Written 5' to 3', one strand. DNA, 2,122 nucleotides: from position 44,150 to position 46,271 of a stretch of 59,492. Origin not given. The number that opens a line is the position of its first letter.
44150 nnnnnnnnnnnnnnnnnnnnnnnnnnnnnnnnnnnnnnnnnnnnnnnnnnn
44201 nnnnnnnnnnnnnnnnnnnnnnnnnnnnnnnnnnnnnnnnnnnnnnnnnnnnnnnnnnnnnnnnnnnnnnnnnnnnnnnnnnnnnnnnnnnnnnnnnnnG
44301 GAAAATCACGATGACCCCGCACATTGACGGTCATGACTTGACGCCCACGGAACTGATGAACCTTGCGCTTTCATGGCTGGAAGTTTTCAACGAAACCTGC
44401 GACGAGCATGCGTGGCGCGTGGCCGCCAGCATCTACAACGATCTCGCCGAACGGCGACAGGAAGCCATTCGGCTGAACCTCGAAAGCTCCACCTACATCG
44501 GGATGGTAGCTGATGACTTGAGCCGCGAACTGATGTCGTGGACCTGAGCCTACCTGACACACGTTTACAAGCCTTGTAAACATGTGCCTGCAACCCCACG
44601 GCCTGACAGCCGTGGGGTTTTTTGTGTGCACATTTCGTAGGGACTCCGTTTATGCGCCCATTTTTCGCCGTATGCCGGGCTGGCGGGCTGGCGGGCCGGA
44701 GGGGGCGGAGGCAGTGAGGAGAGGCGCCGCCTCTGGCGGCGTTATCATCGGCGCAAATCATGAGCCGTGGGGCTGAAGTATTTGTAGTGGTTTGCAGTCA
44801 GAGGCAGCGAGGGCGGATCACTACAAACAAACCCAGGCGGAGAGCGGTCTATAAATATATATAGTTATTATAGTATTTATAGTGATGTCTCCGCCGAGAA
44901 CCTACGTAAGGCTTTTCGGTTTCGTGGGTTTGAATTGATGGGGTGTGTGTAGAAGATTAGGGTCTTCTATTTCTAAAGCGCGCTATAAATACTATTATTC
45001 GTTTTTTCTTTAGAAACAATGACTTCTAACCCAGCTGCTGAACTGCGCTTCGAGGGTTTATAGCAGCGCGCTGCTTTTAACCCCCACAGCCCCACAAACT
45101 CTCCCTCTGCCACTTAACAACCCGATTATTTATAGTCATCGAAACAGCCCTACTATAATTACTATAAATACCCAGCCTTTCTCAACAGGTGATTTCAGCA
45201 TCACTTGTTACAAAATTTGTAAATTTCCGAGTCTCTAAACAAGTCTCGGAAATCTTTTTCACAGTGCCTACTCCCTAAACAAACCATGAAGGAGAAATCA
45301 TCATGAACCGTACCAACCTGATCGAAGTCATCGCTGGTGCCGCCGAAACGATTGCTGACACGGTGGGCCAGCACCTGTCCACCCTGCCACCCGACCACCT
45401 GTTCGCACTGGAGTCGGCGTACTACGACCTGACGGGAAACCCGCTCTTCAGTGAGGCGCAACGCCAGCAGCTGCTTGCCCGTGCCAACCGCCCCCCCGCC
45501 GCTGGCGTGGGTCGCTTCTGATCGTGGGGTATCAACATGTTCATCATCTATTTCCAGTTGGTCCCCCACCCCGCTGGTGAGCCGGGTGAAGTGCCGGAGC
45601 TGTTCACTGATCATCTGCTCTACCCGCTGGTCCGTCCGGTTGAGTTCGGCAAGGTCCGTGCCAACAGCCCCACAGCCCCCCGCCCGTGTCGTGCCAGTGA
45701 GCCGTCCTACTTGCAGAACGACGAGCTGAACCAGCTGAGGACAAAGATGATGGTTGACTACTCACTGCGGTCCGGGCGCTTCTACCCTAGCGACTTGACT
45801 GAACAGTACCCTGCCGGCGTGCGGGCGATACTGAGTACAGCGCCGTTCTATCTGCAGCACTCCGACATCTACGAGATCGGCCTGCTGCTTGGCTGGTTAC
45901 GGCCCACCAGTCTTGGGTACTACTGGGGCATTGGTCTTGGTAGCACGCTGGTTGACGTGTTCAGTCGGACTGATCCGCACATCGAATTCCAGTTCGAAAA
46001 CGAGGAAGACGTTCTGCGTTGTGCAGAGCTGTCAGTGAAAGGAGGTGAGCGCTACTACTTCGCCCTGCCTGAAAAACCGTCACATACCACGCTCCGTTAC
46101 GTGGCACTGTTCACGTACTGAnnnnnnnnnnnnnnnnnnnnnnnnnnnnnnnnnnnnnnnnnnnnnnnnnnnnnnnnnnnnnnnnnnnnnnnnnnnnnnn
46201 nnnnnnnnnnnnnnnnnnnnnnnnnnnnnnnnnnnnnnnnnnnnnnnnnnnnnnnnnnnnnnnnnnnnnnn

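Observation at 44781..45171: AT-rich non-coding island with five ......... repeats nested in inverted repeats: candidate replication origin or early promoter hub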

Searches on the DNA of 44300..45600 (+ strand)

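Call 4: search_dna_similar(query=window:44300-45600:+, collection=phages, mode=distant, max_rows=40)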
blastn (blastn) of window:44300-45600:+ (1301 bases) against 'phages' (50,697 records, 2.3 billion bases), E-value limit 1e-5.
No match.

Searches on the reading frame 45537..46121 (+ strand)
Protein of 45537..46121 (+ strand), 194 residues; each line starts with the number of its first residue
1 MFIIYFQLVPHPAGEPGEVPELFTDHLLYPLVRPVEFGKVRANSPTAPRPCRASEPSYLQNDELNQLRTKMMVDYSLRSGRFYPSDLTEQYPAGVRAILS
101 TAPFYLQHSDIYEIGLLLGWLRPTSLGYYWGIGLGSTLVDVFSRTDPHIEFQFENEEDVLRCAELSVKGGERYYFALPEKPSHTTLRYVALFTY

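Call 7: search_protein_families(library=phrogs, proteins=[window:45537-46121:+], max_evalue=0.01)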
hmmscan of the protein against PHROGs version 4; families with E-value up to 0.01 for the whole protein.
window:45537-46121:+ (194 aa): 0 families

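Call 15: find_related_loci(query=window:45537-46121:+, collection=viral_contigs, flank=6000)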
Query window:45537-46121:+ (194 aa) in viral_contigs; peptide patterns used: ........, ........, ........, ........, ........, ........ (x = any residue, [..] = any of these).
4 stretches matched a pattern; 1 encode a relative of the query (tblastn E <= 1e-3); 1 distinct loci.
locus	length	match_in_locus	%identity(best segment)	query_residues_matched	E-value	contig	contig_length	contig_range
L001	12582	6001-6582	97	1-194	3e-128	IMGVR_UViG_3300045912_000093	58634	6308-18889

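Call 38: search_protein_families(library=pfam, proteins=[window:45537-46121:+], max_evalue=0.01)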
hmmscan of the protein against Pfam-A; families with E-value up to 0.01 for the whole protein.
window:45537-46121:+ (194 aa): 0 families
